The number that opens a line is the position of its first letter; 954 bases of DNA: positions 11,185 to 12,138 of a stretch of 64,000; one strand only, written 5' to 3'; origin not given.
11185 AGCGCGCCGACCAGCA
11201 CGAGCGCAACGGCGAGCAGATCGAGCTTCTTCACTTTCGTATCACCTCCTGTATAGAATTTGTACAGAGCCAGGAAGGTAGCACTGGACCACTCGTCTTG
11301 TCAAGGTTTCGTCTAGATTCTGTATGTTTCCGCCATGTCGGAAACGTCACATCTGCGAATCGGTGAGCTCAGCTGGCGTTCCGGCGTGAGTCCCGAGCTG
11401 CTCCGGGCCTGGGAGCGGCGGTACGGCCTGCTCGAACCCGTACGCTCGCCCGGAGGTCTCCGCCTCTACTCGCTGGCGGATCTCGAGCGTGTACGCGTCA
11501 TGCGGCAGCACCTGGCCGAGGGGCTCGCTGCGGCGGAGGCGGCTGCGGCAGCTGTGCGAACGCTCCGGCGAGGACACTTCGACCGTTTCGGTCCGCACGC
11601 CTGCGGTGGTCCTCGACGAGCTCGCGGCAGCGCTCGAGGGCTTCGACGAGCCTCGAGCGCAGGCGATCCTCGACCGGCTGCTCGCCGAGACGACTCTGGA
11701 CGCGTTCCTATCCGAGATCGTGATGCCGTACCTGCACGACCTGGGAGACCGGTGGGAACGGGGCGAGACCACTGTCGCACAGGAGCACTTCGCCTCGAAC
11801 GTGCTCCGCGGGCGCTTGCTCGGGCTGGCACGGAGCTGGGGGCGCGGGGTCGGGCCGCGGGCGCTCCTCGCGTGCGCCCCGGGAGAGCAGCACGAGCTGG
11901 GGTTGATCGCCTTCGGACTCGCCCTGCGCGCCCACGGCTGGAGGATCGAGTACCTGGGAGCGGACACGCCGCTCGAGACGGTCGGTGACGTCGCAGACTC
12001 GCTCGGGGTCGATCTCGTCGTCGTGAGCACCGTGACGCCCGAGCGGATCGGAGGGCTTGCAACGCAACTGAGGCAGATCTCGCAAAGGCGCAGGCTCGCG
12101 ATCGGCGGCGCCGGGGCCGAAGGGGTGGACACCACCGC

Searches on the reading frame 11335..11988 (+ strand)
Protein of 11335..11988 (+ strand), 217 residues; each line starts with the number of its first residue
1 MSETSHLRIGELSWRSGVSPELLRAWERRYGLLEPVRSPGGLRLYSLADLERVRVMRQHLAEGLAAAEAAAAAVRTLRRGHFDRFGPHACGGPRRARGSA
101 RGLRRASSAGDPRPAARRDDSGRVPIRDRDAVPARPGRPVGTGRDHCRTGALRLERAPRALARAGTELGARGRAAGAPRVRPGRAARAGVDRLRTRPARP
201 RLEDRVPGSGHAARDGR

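Call 8: search_protein_families(library=pfam, proteins=[window:11335-11988:+])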
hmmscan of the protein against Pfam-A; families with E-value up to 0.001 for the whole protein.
window:11335-11988:+ (217 aa): 2 families
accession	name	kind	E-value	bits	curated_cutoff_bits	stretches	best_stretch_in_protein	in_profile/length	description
PF13411.12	MerR_1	-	1.4e-12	48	21.6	1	8-70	2-63/69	MerR HTH family regulatory protein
PF00376.29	MerR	-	1.4e-09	38.1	28.2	1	8-45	1-38/38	MerR family regulatory protein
